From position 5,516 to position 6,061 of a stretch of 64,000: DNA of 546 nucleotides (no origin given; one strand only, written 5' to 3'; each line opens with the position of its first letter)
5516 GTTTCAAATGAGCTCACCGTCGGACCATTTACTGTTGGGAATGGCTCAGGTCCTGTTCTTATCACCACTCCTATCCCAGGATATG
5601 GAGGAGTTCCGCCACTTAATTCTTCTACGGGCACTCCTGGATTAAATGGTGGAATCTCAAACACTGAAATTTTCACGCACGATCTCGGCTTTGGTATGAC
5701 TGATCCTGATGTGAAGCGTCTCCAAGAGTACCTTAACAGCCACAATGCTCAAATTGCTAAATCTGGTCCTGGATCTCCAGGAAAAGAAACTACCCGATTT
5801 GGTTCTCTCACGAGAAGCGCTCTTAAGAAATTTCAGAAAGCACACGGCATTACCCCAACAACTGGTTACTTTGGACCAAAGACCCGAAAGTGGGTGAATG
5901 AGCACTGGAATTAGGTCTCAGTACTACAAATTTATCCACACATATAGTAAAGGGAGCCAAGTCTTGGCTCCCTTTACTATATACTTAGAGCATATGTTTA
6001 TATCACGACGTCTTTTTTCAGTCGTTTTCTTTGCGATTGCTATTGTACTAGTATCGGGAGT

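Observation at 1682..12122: Tandem locus of three giant surface proteins sharing a recombining C-terminal peptidoglycan-binding cassette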

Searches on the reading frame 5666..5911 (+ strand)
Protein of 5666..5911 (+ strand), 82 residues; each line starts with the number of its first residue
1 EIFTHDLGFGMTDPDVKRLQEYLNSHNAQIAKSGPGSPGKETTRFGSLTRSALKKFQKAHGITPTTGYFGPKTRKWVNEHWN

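Call 21: find_homologous_proteins(query=A1, max_evalue=0.001)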
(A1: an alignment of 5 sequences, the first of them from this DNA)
Query A1 (5 sequences) (82 aa, profile of the alignment): 205 proteins with E <= 0.001 among 321 candidates; the best 120 are listed.
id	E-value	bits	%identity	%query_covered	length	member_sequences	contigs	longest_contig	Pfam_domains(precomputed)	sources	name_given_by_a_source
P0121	4.1e-37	144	63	95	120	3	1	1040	PF01471.24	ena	-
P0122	8.5e-36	140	54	93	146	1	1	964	PF01471.24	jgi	jgi:peptidoglycan hydrolase-like protein with peptidoglycan-binding domain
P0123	4.0e-30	122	63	93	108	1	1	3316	PF01471.24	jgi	jgi:peptidoglycan hydrolase-like protein with peptidoglycan-binding domain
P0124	5.0e-30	121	67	88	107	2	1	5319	PF01471.24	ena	-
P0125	9.7e-30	120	62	93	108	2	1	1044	PF01471.24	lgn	-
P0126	1.5e-29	120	63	93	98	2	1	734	PF01471.24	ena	-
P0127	1.8e-29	119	64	88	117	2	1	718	PF01471.24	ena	-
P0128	3.1e-29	119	62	95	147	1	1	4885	PF01471.24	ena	-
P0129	7.3e-29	118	63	93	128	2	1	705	PF01471.24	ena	-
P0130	9.5e-29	117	62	93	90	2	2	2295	PF01471.24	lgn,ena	-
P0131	1.0e-28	117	60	95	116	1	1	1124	PF01471.24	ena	-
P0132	1.2e-28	117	60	95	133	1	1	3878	PF01471.24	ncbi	ncbi:MAG: peptidoglycan-binding domain-containing protein, partial [Patescibacteria group bacterium]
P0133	3.3e-28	115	56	91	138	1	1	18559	PF01471.24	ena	-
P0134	3.5e-28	115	53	95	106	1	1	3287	PF01471.24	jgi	jgi:peptidoglycan hydrolase-like protein with peptidoglycan-binding domain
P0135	4.1e-28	115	58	93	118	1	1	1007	PF01471.24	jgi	jgi:peptidoglycan hydrolase-like protein with peptidoglycan-binding domain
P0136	4.5e-28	115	65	95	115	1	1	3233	PF01471.24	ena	-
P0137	5.3e-28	115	49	96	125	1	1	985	PF01471.24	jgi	jgi:peptidoglycan hydrolase-like protein with peptidoglycan-binding domain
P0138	5.4e-28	115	56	95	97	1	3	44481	PF01471.24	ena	-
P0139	5.9e-28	115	53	93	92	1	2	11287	PF01471.24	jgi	-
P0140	7.2e-28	114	67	85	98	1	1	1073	PF01471.24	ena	-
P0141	8.1e-28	114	59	95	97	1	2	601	PF01471.24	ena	-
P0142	8.2e-28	114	60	95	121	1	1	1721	PF01471.24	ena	-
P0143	1.0e-27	114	59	95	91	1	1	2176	PF01471.24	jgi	jgi:peptidoglycan hydrolase-like protein with peptidoglycan-binding domain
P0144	1.3e-27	114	60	94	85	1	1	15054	PF01471.24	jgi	jgi:peptidoglycan hydrolase-like protein with peptidoglycan-binding domain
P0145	1.4e-27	113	63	93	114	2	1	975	PF01471.24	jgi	jgi:peptidoglycan hydrolase-like protein with peptidoglycan-binding domain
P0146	1.4e-27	113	60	95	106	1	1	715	PF01471.24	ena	-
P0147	2.7e-27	112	54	95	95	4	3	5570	PF01471.24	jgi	jgi:peptidoglycan hydrolase-like protein with peptidoglycan-binding domain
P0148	3.7e-27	112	58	94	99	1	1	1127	PF01471.24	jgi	jgi:peptidoglycan hydrolase-like protein with peptidoglycan-binding domain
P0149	8.0e-27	111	59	95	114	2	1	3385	PF01471.24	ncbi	ncbi:MAG: peptidoglycan-binding domain-containing protein [Patescibacteria group bacterium]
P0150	8.3e-27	111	55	94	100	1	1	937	PF01471.24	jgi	jgi:peptidoglycan hydrolase-like protein with peptidoglycan-binding domain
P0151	9.7e-27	111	57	99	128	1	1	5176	PF01471.24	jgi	jgi:peptidoglycan hydrolase-like protein with peptidoglycan-binding domain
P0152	1.2e-26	110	62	93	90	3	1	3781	PF01471.24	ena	-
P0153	1.7e-26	110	66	82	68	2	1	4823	PF01471.24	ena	-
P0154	2.2e-26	110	63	88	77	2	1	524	PF01471.24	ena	-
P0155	2.3e-26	109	59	91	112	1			PF01471.24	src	-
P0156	2.4e-26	109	58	94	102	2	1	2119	PF01471.24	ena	-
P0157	2.5e-26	109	51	95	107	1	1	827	PF01471.24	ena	-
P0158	2.8e-26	109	57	91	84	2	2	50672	PF01471.24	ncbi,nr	ncbi:MAG: peptidoglycan-binding protein, partial [Candidatus Pacebacteria bacterium]|nr:peptidoglyca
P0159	3.2e-26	109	44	80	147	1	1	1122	PF01471.24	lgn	-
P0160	3.2e-26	109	59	85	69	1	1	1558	PF01471.24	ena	-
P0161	4.0e-26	109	61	96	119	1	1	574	PF01471.24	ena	-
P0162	4.3e-26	109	54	98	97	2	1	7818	PF01471.24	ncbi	-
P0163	9.4e-26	108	54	93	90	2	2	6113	PF01471.24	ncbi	ncbi:MAG: peptidoglycan-binding domain-containing protein, partial [Patescibacteria group bacterium]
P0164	1.0e-25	107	49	95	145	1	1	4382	PF01471.24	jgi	jgi:peptidoglycan hydrolase-like protein with peptidoglycan-binding domain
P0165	1.2e-25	107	52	96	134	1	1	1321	PF01471.24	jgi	-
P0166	1.5e-25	107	58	90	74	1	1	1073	PF01471.24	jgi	jgi:peptidoglycan hydrolase-like protein with peptidoglycan-binding domain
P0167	1.7e-25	107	67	78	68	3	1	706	PF01471.24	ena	-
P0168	1.8e-25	107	52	94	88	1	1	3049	PF01471.24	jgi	jgi:peptidoglycan hydrolase-like protein with peptidoglycan-binding domain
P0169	2.1e-25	106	60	91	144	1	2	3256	PF01471.24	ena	-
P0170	2.2e-25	106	56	95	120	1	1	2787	PF01471.24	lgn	-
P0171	2.3e-25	106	51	94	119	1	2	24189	PF01471.24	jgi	jgi:peptidoglycan hydrolase-like protein with peptidoglycan-binding domain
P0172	2.3e-25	106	51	93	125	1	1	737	PF01471.24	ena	-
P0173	2.4e-25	106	61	93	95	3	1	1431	PF01471.24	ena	-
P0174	2.9e-25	106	63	82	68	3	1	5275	PF01471.24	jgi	-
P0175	2.9e-25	106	64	82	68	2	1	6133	PF01471.24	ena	-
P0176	3.0e-25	106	56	91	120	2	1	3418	PF01471.24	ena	-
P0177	3.2e-25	106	49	99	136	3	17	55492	PF01471.24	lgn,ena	-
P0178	3.5e-25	106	54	95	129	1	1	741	PF01471.24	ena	-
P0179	3.9e-25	106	55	95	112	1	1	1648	PF01471.24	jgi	-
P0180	4.0e-25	106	57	94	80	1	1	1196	PF01471.24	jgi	jgi:peptidoglycan hydrolase-like protein with peptidoglycan-binding domain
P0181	4.1e-25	105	53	96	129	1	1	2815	PF01471.24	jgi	-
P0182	4.3e-25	105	55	98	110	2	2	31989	PF01471.24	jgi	jgi:peptidoglycan hydrolase-like protein with peptidoglycan-binding domain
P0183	4.9e-25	105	60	83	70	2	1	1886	PF01471.24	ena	-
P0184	6.9e-25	105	55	87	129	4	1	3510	PF01471.24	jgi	jgi:peptidoglycan hydrolase-like protein with peptidoglycan-binding domain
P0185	9.4e-25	104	58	84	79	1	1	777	PF01471.24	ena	-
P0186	2.0e-24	103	58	88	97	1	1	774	PF01471.24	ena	-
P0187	2.4e-24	103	57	96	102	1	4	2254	PF01471.24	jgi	jgi:peptidoglycan hydrolase-like protein with peptidoglycan-binding domain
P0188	3.9e-24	102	57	93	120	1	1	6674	PF01471.24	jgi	jgi:peptidoglycan hydrolase-like protein with peptidoglycan-binding domain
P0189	7.3e-24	101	60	76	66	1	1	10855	PF01471.24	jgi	jgi:peptidoglycan hydrolase-like protein with peptidoglycan-binding domain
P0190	8.5e-24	101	56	91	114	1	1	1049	PF01471.24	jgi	-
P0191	8.9e-24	101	55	87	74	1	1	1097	PF01471.24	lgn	-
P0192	9.6e-24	101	46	93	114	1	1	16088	PF01471.24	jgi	jgi:peptidoglycan hydrolase-like protein with peptidoglycan-binding domain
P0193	1.9e-23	100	55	95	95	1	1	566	PF01471.24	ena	-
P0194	2.1e-23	100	59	83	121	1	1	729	PF01471.24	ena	-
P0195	2.1e-23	100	63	76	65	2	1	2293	PF01471.24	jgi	-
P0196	2.5e-23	100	53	95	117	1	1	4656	PF01471.24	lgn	-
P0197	4.8e-23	99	51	95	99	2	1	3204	PF01471.24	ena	-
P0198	4.9e-23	99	51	93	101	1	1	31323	PF01471.24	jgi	jgi:peptidoglycan hydrolase-like protein with peptidoglycan-binding domain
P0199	5.9e-23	99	56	78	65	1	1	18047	PF01471.24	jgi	jgi:peptidoglycan hydrolase-like protein with peptidoglycan-binding domain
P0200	6.5e-23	98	48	94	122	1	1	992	PF01471.24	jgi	-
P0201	7.4e-23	98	50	88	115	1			PF01471.24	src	-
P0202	8.0e-23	98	50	95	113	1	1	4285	PF01471.24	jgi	jgi:peptidoglycan hydrolase-like protein with peptidoglycan-binding domain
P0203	1.0e-22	98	47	94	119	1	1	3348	PF01471.24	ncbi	-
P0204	1.6e-22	97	54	88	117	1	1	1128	PF01471.24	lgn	-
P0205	1.9e-22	97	62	77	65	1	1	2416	PF01471.24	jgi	jgi:peptidoglycan hydrolase-like protein with peptidoglycan-binding domain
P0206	2.0e-22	97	63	76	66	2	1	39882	PF01471.24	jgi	-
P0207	2.5e-22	97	55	91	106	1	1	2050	PF01471.24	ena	-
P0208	3.4e-22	96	46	95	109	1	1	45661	PF01471.24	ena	-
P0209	4.0e-22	96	49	91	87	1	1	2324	PF01471.24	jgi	jgi:zinc D-Ala-D-Ala carboxypeptidase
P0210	5.0e-22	96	56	78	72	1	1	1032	PF01471.24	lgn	-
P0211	1.7e-21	94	57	74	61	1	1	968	PF01471.24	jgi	jgi:peptidoglycan hydrolase-like protein with peptidoglycan-binding domain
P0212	2.2e-21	94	57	79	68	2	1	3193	PF01471.24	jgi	jgi:peptidoglycan hydrolase-like protein with peptidoglycan-binding domain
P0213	3.3e-21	93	54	83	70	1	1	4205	PF01471.24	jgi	jgi:peptidoglycan hydrolase-like protein with peptidoglycan-binding domain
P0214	3.4e-21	93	49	94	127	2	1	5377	PF01471.24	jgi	jgi:peptidoglycan hydrolase-like protein with peptidoglycan-binding domain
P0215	4.5e-21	93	49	93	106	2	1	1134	PF01471.24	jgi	jgi:peptidoglycan hydrolase-like protein with peptidoglycan-binding domain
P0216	2.1e-20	90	52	93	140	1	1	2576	PF01471.24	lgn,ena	-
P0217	3.4e-20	90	55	94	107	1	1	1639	PF01471.24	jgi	jgi:peptidoglycan hydrolase-like protein with peptidoglycan-binding domain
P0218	4.7e-20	89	53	94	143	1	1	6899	PF01471.24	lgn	-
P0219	6.4e-20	89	49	83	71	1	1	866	PF01471.24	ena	-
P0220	1.1e-19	88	54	82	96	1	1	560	PF01471.24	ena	-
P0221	1.4e-19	88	54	68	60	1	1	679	PF01471.24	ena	-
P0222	1.4e-19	88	64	74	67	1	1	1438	PF01471.24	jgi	jgi:peptidoglycan hydrolase-like protein with peptidoglycan-binding domain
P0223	1.8e-19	87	51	95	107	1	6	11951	PF01471.24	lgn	-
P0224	1.8e-19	87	49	94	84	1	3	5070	PF01471.24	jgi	jgi:peptidoglycan hydrolase-like protein with peptidoglycan-binding domain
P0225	2.3e-19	87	50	93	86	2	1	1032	PF01471.24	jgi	jgi:peptidoglycan hydrolase-like protein with peptidoglycan-binding domain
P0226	8.2e-19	85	46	94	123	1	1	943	PF01471.24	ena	-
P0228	4.8e-18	83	60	71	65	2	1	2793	PF01471.24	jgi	jgi:peptidoglycan hydrolase-like protein with peptidoglycan-binding domain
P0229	1.0e-17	82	49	83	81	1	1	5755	PF01471.24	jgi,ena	jgi:peptidoglycan hydrolase-like protein with peptidoglycan-binding domain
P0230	1.2e-17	82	51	95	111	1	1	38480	PF01471.24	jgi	jgi:peptidoglycan hydrolase-like protein with peptidoglycan-binding domain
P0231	1.3e-17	81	51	82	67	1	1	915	PF01471.24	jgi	jgi:peptidoglycan hydrolase-like protein with peptidoglycan-binding domain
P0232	3.2e-17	80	45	87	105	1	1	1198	PF01471.24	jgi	jgi:peptidoglycan hydrolase-like protein with peptidoglycan-binding domain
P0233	5.5e-17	79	46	98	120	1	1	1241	PF01471.24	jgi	jgi:peptidoglycan hydrolase-like protein with peptidoglycan-binding domain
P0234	8.3e-17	79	52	96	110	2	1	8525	PF01471.24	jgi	jgi:peptidoglycan hydrolase-like protein with peptidoglycan-binding domain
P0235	2.0e-16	78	48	94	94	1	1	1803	PF01471.24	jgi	-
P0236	4.0e-16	77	43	83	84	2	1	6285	PF01471.24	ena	-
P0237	5.5e-16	76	40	94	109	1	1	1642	PF01471.24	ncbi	-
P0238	5.7e-16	76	50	93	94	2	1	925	PF01471.24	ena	-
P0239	6.0e-16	76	53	79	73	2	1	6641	PF01471.24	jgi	jgi:peptidoglycan hydrolase-like protein with peptidoglycan-binding domain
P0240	7.1e-16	76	57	83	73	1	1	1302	PF01471.24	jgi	-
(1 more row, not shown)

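Call 22: find_related_loci(query=A1, collection=genome_contigs, flank=10000)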
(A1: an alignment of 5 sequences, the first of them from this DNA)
Query A1 (82 aa) in genome_contigs; peptide patterns used: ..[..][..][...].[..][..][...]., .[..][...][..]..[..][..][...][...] (x = any residue, [..] = any of these).
349 stretches matched a pattern; 199 encode a relative of the query (tblastn E <= 1e-3); the best 80 are kept; 79 distinct loci.
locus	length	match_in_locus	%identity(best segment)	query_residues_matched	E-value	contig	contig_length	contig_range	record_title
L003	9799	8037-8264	68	3-78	2e-31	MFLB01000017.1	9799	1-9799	MAG: Candidatus Kaiserbacteria bacterium RIFCSPHIGHO2_01_FULL_58_22 rifcsphigho2_01_scaffold_21897, whole genome shotgun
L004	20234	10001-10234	64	3-80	2e-28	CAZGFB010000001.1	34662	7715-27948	MAG TPA_asm: uncultured Candidatus Saccharibacteria bacterium isolate SRP272421_co1_287 genome assembly, contig: NODE_25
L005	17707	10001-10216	67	3-74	8e-29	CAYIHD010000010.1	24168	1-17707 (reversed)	MAG TPA_asm: uncultured Candidatus Saccharibacteria bacterium isolate ERP119705_co22_421 genome assembly, contig: NODE_1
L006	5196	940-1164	65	3-77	6e-28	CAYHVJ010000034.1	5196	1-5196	MAG TPA_asm: uncultured Candidatus Saccharibacteria bacterium isolate ERP119705_co17_126 genome assembly, contig: NODE_2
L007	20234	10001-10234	60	3-80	5e-28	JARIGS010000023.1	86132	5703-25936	MAG: Candidatus Nomurabacteria bacterium isolate CullarsAll.DT.37 k141_975038, whole genome shotgun sequence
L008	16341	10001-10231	62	2-78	3e-27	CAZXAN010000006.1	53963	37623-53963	MAG TPA_asm: uncultured Candidatus Saccharibacteria bacterium isolate ERP113451_co1_173 genome assembly, contig: NODE_47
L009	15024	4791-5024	56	2-79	5e-27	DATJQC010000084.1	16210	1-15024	MAG TPA_asm: Candidatus Nanoarchaeia archaeon isolate SMAG_U14930 k141_2528301, whole genome shotgun sequence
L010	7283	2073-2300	58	3-78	2e-26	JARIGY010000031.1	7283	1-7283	MAG: Candidatus Taylorbacteria bacterium isolate CullarsAll.DT.32 k141_801511, whole genome shotgun sequence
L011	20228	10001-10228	59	2-77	7e-26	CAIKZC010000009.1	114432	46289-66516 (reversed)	uncultured bacterium isolate AlinenLipids_bin-9080 genome assembly, contig: bin-9080:09/10, whole genome shotgun sequenc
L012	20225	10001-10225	63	3-77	6e-26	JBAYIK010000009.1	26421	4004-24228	MAG: Candidatus Paceibacterota bacterium isolate SO_2016_GW1_29 scaffold03240_OW334_2016, whole genome shotgun sequence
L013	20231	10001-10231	58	2-78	1e-25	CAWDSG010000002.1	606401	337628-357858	MAG: uncultured bacterium isolate MFD03726.bin.1.60 genome assembly, contig: contig_80216, whole genome shotgun sequence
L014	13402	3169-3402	59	3-80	2e-25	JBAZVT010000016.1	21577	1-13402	MAG: Candidatus Paceibacterota bacterium isolate SO_2017_GW1_26 NODE_9525_length_21577_cov_1.648252_OW334_2017, whole ge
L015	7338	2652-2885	55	2-79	3e-25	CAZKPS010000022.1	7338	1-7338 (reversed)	MAG TPA_asm: uncultured Candidatus Saccharibacteria bacterium isolate binchicken_co326_56 genome assembly, contig: NODE_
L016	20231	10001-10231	57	3-79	4e-25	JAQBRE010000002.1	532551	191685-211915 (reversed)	MAG: Parcubacteria group bacterium isolate RYN_391 scaffold_1968775, whole genome shotgun sequence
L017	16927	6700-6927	59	3-78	1e-24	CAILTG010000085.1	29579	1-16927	MAG: Candidatus Magasanikbacteria bacterium isolate MJ-time_bin-2094 genome assembly, contig: bin-2094:085/101, whole ge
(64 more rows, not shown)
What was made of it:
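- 205 database hits and 199 genome loci, mostly in CPR-labelled MAGs (calls 21, 22).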

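Call 38: search_solved_structures(query=A1, max_evalue=1, show_alignments=2)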
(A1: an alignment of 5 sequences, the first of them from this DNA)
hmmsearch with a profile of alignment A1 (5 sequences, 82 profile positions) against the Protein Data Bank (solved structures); distinct sequences matched with E-value up to 1: 36.
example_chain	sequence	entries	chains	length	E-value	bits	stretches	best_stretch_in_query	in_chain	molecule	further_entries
5nm7_G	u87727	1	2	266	5.4e-07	32.9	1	5-77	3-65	Peptidoglycan-binding domain 1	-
5tv7_A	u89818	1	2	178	2.7e-05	27.5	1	42-77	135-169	Putative peptidoglycan-binding/hydrolysing protein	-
7rum_A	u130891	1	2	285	3.5e-05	27.1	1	7-78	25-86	Endolysin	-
4lpq_A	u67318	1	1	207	6.5e-05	26.3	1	12-78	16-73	ErfK/YbiS/YcfS/YnhG family protein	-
6tci_A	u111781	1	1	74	0.00012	25.5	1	8-78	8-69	Spore cortex-lytic enzyme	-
1lbu_A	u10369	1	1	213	0.00017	24.9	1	34-78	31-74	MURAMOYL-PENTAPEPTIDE CARBOXYPEPTIDASE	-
3bkh_A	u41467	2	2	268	0.00022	24.6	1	3-77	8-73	lytic transglycosylase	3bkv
9xps_S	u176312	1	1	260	0.00043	23.6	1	5-77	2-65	Endolysin gp144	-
7aj9_A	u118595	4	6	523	0.00096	22.5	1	43-80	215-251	L,D-transpeptidase YcbB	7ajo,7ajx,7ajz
4fet_B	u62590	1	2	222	0.0023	21.3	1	10-78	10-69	Spore cortex-lytic enzyme prepeptide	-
4xxt_A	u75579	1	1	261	0.0047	20.3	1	6-80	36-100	Fusion of predicted Zn-dependent amidase/peptidase (Cell wall hydrolase/DD-carboxypeptidas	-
5bmq_A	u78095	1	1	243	0.0073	19.7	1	50-75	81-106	ErfK/YbiS/YcfS/YnhG family protein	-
4c2h_A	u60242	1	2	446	0.013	18.9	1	7-81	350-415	CARBOXY-TERMINAL PROCESSING PROTEASE CTPB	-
4c2e_A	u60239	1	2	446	0.013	18.9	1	7-81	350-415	CARBOXY-TERMINAL PROCESSING PROTEASE CTPB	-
7kgn_A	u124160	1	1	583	0.014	18.7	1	49-79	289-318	L,D-transpeptidase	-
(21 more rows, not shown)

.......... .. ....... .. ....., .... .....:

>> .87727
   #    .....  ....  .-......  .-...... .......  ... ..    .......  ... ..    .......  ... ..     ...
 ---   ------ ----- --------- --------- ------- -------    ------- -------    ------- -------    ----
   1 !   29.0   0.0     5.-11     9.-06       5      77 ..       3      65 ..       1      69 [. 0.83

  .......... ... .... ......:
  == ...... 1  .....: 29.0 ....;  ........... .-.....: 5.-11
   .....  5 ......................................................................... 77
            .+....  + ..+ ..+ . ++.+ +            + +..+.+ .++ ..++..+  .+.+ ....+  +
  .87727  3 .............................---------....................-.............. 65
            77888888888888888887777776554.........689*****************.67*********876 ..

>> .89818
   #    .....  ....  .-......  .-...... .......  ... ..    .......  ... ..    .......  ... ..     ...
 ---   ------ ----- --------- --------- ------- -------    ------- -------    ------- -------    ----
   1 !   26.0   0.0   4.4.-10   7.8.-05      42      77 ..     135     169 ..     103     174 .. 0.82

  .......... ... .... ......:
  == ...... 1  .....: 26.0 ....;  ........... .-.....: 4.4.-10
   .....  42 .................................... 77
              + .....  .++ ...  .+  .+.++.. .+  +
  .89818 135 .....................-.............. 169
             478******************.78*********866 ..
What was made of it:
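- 5666..5911 (+): g1 C-terminal PG_binding_1 cassette (82 aa). PDB relatives 5nm7, 7rum, 4lpq, 6tci, 1lbu and 3bkh (call 38).
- On PG_binding_1 (PF01471): Profile hits to 5nm7 (5e-7), 7rum, 4lpq, 6tci, 1lbu and 3bkh (call 38).
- Closest known: PG_binding_1. Different: A conserved 9-residue insertion (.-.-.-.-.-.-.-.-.) precedes the first FG..T motif (call 38).
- It carries a 9-aa insertion relative to them (call 38). The closest solved relatives are endolysin wall-binding domains (5nm7, 7rum, 3bkh; call 38).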

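Call 71: search_protein_families(library=pfam, alignment_id=A4, max_evalue=0.0001)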
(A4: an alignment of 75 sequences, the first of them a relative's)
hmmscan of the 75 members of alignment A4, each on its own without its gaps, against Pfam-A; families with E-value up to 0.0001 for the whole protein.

A. member 1, L060:3-455:+ (151 aa): 1 family
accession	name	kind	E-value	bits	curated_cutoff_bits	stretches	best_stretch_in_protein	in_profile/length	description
PF01471.23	PG_binding_1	-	2.9e-14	53.4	23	1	85-148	2-57/57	Putative peptidoglycan binding domain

B. families by the number of members that match (of 75 scanned): 63 families (the first 25 are shown)
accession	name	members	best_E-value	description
PF01471.23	PG_binding_1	75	1.1e-25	Putative peptidoglycan binding domain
PF00041.27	fn3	9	3.2e-30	Fibronectin type III domain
PF16656.11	Pur_ac_phosph_N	8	1.2e-17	Purple acid Phosphatase, N-terminal domain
PF18998.6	Flg_new_2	6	7.3e-14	Divergent InlB B-repeat domain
PF13472.12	Lipase_GDSL_2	5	5.2e-13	GDSL-like Lipase/Acylhydrolase family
PF17957.7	Big_7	3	3.1e-29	Bacterial Ig domain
PF25059.1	FN3_DSCAM-DSCAML_C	3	1.6e-17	DSCAM/DSCAML C-terminal Fn3-like domain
PF10102.14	DUF2341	3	4e-17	Domain of unknown function (DUF2341)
PF17164.10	DUF5122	2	1.2e-35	Domain of unknown function (DUF5122) beta-propeller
PF09603.15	Fib_succ_major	2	4.2e-34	Fibrobacter succinogenes major domain (Fib_succ_major)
PF09479.16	Flg_new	2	1.3e-27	Listeria-Bacteroides repeat domain (List_Bact_rpt)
PF13385.13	Laminin_G_3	2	3.3e-18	Concanavalin A-like lectin/glucanases superfamily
PF20009.4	GEVED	2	3.3e-16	GEVED domain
PF16403.11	Bact_surface_Ig-like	2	2.3e-15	Bacterial surface protein, Ig-like domain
PF07603.17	Lcl_C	2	6.4e-15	Lcl C-terminal domain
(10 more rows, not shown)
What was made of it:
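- On PG_binding_1 (PF01471): All 75 related cassette proteins also match (call 71).
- Closest known: PG_binding_1. Different: Here, and in 75 other Patescibacteria proteins, the domain is fused to non-enzymatic surface modules rather than to wall hydrolases (call 71).
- The tail is attached to 63 unrelated families including lipases, which fits a generic retention signal better (call 71).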

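Call 72: find_related_loci(query=A1, collection=viral_contigs, flank=3000)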
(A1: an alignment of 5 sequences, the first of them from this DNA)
Query A1 (82 aa) in viral_contigs; peptide patterns used: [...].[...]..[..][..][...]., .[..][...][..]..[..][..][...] (x = any residue, [..] = any of these).
62 stretches matched a pattern; 6 encode a relative of the query (tblastn E <= 1e-3); 6 distinct loci.
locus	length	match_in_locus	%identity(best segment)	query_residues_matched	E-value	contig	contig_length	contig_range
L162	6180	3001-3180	39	5-65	1e-6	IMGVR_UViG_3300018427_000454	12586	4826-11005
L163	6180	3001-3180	39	5-65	1e-6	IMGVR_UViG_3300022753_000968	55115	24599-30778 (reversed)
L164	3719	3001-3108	46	45-81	3e-6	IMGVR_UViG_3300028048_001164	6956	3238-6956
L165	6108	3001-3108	46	45-81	4e-6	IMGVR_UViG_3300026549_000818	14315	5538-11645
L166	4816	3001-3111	45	45-82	1e-5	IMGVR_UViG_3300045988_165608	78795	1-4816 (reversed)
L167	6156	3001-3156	34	16-79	7e-5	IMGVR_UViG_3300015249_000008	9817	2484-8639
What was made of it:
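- The subfamily is essentially absent from viral contigs (call 72).
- Tried and rejected: A viral-contig scan for the cassette, meant to find CPR-phage endolysins that would reveal the ligand, gave only 6 weak hits at 34-46% identity (call 72).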
